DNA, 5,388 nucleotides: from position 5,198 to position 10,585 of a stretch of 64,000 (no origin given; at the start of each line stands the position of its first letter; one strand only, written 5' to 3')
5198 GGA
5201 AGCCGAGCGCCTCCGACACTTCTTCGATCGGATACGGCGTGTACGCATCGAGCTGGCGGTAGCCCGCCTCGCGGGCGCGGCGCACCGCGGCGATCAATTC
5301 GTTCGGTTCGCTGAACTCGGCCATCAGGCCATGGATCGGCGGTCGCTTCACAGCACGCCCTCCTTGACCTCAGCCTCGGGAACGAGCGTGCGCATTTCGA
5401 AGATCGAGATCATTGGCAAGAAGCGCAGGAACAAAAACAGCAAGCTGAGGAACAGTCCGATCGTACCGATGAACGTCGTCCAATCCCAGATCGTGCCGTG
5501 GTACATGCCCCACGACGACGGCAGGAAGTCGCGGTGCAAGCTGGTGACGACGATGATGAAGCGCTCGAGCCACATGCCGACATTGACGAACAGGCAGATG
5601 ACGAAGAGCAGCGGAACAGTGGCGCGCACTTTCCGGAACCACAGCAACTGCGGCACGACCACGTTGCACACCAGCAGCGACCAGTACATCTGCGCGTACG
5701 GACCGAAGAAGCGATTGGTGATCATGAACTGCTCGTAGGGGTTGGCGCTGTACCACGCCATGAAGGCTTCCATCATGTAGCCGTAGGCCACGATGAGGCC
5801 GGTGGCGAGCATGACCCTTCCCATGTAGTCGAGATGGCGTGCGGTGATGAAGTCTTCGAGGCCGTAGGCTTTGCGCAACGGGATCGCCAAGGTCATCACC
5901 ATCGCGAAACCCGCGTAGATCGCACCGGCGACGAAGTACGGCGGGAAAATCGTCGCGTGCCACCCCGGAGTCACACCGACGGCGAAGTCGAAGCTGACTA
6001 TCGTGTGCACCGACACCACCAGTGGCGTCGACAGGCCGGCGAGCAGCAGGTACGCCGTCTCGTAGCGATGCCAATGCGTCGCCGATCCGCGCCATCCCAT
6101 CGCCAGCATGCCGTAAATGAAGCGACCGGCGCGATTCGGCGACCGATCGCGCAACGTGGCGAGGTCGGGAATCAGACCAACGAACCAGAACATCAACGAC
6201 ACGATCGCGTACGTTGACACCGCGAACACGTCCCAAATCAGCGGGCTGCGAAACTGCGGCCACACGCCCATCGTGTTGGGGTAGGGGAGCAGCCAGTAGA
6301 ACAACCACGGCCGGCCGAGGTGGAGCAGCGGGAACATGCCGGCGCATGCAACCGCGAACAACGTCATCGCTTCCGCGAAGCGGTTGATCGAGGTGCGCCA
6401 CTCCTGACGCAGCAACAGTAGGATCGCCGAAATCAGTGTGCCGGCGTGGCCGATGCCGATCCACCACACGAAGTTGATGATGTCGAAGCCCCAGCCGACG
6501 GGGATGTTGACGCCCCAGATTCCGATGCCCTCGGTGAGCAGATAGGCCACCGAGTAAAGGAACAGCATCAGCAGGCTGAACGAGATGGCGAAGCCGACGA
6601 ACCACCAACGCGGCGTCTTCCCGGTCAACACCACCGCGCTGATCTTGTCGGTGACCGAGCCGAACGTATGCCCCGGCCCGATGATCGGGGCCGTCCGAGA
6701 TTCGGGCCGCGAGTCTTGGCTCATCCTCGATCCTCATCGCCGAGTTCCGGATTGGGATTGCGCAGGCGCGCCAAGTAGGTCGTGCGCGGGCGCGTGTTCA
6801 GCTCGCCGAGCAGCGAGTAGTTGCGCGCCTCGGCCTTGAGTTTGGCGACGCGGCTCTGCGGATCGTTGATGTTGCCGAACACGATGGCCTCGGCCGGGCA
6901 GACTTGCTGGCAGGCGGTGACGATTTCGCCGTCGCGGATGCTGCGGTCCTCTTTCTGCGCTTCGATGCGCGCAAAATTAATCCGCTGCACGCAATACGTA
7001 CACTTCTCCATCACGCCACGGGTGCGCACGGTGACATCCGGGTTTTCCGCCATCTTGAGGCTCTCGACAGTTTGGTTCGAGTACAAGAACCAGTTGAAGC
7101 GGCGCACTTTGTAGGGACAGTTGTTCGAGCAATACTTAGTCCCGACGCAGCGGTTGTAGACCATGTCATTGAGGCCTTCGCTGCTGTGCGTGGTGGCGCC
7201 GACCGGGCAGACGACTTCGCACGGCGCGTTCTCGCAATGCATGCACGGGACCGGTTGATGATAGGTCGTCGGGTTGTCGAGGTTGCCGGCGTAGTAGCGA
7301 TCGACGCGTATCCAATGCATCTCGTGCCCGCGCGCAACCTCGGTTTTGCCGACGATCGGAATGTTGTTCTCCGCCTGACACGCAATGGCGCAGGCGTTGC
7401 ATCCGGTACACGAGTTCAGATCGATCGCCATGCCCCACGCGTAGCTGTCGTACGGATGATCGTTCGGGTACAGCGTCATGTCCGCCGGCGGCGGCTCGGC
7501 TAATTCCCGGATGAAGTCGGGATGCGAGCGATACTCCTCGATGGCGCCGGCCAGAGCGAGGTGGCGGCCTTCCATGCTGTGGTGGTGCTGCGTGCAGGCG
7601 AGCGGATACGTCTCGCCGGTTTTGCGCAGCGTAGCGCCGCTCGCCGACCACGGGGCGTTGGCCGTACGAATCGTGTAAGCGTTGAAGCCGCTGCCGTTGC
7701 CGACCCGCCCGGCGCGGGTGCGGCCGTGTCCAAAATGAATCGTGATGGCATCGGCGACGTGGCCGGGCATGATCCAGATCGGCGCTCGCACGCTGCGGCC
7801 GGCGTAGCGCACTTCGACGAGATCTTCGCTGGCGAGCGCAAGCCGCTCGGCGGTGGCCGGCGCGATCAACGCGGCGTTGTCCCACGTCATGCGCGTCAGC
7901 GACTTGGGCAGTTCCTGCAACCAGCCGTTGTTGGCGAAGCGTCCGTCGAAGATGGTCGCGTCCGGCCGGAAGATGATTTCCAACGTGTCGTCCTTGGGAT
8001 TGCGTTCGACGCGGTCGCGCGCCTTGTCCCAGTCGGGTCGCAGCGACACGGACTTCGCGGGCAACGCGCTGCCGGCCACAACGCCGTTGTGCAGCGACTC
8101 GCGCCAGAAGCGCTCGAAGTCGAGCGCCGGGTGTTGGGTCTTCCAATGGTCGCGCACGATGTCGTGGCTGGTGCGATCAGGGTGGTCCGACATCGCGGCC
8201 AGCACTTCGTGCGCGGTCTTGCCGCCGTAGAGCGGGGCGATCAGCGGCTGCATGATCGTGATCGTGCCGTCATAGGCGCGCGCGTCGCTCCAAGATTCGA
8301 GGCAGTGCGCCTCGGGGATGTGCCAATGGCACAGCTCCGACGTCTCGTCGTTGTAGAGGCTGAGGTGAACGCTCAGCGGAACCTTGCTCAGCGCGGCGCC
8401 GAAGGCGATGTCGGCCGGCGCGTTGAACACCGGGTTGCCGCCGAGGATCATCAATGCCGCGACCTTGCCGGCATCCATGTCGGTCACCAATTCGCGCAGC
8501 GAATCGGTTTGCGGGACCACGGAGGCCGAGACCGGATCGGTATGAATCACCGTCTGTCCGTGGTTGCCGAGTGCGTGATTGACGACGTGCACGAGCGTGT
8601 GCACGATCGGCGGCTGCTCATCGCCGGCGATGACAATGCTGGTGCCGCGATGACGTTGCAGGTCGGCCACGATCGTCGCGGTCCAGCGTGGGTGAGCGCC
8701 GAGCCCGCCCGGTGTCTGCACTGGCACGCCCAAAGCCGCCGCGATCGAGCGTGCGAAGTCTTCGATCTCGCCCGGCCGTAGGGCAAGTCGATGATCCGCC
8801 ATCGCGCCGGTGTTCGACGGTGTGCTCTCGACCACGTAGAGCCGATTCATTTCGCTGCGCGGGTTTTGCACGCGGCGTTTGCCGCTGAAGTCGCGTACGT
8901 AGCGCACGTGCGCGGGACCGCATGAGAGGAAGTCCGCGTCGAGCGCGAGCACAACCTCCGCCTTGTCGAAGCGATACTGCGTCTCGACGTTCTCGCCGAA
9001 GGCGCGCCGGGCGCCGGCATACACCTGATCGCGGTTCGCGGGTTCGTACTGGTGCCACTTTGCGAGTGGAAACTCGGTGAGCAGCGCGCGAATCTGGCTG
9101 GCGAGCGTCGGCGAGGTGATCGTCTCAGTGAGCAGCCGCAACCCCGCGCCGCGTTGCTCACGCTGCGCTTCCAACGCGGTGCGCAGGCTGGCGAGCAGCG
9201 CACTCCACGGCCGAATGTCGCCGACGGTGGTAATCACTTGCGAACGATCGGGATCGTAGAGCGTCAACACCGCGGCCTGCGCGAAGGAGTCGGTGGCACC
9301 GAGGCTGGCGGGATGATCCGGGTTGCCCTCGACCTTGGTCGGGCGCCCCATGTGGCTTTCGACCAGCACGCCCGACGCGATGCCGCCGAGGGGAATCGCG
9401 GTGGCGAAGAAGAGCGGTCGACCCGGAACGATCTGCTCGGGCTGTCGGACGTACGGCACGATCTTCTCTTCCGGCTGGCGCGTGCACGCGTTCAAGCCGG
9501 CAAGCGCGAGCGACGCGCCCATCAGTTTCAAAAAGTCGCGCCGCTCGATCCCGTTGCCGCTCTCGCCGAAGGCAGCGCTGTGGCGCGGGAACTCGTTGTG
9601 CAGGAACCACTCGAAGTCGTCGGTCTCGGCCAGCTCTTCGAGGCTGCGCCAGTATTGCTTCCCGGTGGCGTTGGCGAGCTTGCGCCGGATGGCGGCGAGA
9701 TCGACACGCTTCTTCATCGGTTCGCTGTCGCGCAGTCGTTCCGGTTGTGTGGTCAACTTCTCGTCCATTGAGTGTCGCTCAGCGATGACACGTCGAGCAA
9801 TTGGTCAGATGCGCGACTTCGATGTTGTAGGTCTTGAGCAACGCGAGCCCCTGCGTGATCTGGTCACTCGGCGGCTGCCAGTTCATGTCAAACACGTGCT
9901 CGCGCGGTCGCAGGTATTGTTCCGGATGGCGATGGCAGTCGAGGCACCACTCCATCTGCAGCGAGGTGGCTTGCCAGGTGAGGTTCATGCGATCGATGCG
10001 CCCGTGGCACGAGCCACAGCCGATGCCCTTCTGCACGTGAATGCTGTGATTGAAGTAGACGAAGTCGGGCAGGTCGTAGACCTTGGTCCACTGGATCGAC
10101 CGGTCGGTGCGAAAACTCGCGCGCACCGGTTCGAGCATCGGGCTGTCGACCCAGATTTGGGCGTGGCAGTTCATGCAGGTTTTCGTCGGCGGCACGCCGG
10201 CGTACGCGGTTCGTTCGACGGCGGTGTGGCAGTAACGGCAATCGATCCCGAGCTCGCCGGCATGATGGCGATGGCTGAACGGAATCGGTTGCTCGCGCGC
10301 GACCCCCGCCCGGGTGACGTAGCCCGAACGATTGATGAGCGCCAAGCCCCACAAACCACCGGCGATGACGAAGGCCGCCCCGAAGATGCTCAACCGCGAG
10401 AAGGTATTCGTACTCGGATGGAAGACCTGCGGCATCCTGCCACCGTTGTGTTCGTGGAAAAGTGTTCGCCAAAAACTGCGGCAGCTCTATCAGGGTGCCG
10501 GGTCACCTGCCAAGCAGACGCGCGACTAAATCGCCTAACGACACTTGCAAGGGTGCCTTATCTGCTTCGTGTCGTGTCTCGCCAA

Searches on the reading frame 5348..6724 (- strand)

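Call 47: search_protein_families(library=pfam, max_evalue=0.00001, proteins=[window:5348-6724:-])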
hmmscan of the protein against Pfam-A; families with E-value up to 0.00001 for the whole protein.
window:5348-6724:- (458 aa): 1 family
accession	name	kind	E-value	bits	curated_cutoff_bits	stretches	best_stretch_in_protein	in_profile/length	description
PF03916.19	NrfD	-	8.7e-22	78.6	25.8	1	75-396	8-309/313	Polysulphide reductase, NrfD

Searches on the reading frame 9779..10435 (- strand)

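Call 47: search_protein_families(library=pfam, max_evalue=0.00001, proteins=[window:9779-10435:-])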
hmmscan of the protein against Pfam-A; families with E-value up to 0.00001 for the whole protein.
window:9779-10435:- (218 aa): 3 families
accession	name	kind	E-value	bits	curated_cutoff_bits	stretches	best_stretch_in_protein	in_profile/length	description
PF14522.11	Cytochrome_C7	-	8.5e-15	54.8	24.8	1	126-218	1-67/67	Cytochrome c7 and related cytochrome c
PF14537.11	Cytochrom_c3_2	-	3.5e-08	34.2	25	0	132-217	1-78/79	Cytochrome c3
PF02085.21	Cytochrom_CIII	-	2.3e-07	31.5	22.9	0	46-93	16-55/101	Class III cytochrome C family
